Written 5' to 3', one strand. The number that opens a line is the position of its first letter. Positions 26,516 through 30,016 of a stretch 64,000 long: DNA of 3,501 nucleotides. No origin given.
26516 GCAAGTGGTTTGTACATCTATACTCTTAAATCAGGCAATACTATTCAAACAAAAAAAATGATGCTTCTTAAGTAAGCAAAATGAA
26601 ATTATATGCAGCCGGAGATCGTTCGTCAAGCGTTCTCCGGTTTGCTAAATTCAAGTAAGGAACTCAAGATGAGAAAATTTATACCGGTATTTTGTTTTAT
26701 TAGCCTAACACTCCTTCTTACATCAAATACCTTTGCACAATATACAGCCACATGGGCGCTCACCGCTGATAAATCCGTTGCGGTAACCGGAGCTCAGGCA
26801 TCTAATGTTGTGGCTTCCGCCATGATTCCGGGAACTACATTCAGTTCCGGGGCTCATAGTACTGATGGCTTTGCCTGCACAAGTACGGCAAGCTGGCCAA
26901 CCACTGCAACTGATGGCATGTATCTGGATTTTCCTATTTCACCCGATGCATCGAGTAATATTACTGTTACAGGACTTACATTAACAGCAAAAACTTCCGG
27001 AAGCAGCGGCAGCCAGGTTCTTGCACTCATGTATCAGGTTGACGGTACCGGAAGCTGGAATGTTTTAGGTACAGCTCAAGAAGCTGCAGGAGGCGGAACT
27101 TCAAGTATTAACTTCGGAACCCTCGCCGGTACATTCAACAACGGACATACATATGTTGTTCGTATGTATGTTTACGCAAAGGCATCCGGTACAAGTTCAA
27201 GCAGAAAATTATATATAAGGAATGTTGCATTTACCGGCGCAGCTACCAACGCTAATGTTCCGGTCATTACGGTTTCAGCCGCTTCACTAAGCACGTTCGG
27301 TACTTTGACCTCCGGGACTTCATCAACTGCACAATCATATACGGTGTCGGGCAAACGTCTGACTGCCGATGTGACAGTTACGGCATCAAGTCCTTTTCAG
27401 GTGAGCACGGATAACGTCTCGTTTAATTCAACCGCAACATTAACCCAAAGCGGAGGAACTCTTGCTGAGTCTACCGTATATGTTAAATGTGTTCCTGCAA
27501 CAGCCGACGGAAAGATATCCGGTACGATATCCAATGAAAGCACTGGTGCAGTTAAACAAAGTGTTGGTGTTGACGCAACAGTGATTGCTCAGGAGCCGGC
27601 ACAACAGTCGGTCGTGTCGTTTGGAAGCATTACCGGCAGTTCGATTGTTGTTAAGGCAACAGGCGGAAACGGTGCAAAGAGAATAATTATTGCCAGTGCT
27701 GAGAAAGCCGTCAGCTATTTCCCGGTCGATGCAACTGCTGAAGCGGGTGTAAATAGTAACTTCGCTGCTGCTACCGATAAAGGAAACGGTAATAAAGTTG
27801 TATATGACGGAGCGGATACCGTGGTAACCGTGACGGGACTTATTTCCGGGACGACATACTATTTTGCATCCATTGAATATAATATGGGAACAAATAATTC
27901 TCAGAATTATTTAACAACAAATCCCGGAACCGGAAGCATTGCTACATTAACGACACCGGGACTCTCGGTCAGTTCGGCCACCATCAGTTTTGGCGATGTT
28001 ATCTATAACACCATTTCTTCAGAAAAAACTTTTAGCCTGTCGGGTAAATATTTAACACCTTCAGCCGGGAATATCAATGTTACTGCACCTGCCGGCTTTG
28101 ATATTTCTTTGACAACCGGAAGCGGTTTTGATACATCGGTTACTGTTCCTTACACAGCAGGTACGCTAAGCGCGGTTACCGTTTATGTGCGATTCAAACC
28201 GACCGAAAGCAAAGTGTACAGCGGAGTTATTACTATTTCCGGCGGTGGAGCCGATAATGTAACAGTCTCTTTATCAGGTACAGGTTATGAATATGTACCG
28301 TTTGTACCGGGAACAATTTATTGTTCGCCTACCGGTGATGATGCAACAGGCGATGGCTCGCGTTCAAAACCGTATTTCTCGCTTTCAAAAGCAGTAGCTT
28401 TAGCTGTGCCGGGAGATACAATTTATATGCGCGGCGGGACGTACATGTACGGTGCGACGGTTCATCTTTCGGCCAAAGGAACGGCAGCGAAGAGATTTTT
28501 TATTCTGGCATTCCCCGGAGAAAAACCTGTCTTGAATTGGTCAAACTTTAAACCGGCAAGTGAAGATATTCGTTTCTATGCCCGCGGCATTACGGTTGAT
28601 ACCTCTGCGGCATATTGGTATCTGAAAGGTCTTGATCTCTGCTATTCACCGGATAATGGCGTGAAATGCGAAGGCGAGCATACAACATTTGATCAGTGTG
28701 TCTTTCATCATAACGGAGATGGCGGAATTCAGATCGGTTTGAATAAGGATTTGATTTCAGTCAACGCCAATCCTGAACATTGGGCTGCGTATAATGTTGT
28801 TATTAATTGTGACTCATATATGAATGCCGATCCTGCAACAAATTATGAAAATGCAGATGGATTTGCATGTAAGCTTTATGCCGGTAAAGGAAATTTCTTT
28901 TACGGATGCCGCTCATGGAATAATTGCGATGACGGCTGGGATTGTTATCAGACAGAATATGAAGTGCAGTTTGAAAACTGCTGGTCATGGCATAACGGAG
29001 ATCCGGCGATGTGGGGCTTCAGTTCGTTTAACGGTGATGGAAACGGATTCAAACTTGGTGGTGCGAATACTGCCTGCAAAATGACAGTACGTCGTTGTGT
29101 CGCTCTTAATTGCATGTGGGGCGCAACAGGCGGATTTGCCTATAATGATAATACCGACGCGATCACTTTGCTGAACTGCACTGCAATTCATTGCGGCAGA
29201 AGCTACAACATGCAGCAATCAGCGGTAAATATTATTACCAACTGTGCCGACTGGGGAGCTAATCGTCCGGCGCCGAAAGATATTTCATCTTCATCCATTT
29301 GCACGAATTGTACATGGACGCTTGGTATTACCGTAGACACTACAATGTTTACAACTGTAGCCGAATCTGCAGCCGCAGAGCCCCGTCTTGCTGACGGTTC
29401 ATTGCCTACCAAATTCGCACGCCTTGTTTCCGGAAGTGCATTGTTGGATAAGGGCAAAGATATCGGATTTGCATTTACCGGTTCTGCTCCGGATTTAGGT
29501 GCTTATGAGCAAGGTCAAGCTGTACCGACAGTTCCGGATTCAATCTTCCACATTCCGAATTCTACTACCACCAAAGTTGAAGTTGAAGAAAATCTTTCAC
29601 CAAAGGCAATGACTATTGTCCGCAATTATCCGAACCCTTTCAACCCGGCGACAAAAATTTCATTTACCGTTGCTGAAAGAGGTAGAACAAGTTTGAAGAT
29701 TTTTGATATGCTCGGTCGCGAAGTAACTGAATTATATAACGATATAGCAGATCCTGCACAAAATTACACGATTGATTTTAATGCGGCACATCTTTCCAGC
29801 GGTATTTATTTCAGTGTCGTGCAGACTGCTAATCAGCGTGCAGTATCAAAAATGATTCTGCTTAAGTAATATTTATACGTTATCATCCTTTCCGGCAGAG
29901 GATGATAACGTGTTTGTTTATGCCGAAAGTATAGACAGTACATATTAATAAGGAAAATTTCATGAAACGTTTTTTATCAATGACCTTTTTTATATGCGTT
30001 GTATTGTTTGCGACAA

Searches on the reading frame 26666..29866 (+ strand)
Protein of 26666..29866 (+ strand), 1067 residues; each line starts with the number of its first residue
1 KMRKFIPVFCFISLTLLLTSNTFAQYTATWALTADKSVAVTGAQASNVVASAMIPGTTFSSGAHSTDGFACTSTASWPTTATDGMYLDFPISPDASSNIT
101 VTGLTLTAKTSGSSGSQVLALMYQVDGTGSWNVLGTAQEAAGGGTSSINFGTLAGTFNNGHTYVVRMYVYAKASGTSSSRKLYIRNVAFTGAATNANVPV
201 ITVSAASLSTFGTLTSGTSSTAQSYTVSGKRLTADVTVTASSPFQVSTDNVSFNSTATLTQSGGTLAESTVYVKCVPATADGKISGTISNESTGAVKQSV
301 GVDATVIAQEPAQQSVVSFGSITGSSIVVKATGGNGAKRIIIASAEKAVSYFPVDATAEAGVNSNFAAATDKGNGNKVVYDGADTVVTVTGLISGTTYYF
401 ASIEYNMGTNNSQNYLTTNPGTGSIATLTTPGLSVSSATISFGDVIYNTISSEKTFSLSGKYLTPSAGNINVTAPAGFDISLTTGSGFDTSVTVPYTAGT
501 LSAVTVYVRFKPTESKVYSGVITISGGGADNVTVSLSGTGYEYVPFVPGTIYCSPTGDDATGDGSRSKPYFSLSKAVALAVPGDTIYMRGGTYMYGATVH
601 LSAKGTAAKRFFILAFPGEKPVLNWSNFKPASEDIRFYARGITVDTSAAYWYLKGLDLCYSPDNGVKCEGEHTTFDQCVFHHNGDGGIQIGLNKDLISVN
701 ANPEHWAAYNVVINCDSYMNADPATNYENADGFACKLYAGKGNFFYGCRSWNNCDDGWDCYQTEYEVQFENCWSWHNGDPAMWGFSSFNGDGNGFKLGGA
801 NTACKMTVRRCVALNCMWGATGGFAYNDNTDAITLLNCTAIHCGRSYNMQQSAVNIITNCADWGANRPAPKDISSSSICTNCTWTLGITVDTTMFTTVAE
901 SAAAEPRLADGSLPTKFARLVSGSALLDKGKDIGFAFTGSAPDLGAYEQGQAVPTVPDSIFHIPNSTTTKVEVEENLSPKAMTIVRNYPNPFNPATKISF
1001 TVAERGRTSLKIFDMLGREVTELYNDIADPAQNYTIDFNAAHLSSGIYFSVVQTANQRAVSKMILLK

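Call 4: search_protein_families(library=pfam, proteins=[window:26666-29866:+], max_evalue=0.1)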
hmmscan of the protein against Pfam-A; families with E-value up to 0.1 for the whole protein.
window:26666-29866:+ (1067 aa): 5 families
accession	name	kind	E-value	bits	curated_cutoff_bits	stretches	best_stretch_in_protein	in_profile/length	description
PF22842.2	Pel9A-like_beta_helix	-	3.7e-15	56.2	25.2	1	550-853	10-335/370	Pel9A-like, right handed beta helix region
PF18962.6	Por_Secre_tail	-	4.4e-11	43.4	27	1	988-1064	2-74/75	Secretion system C-terminal sorting domain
PF13229.12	Beta_helix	-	2.9e-10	40.4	25.9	1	641-839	2-157/158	Right handed beta helix region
PF24291.1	Ig_CFAP65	-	0.043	14.1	27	0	503-542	78-117/121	Cilia- and flagella-associated protein 65-like, Ig-like domain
PF10179.15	NDNF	-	0.062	13.8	27.3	0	374-418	78-122/127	Neuron-derived neurotrophic factor, first Fn(III) domain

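Call 6: search_protein_families(library=ncbifam, proteins=[window:26666-29866:+], max_evalue=1)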
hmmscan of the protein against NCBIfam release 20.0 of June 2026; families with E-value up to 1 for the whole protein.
window:26666-29866:+ (1067 aa): 6 families
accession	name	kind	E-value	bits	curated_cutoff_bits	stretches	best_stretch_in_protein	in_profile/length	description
NF041899.1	pec_ly_PelN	equivalog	2.2e-45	155.3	740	1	550-949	27-436/437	pectate lyase PelN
NF041903.1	exo-PATE_PelX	equivalog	5.7e-25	87.7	1490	1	550-844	391-642/734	pectate disaccharide-lyase PelX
NF038113.1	T9SSA_dep_M36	equivalog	1.4e-10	40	885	1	961-1065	771-868/869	T9SS-dependent M36 family metallopeptidase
TIGR04183.1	Por_Secre_tail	domain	2.9e-09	36.8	23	1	988-1064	2-70/72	T9SS type A sorting domain-containing protein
NF052323.1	T9SSA_dep_M6i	equivalog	3.2e-09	35.3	600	1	985-1064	958-1037/1043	T9SS-dependent M6-like inactivated metalloprotease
NF041195.1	ScbA_BarX_GamBu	equivalog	0.13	11.5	200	1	215-317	84-187/290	ScbA/BarX family gamma-butyrolactone biosynthesis protein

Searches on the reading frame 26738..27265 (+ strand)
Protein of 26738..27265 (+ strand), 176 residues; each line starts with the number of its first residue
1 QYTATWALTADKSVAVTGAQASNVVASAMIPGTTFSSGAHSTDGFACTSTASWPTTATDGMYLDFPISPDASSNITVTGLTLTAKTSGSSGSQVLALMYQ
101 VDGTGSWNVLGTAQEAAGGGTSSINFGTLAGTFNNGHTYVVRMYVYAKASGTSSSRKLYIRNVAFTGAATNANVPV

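Call 5: search_protein_families(library=pfam, proteins=[window:26738-27265:+], max_evalue=10)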
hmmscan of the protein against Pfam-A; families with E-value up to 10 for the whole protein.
window:26738-27265:+ (176 aa): 1 family
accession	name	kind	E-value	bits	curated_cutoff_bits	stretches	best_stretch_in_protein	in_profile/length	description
PF02018.23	CBM_4_9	-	0.084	13.7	25.9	1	120-158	46-81/136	Carbohydrate binding domain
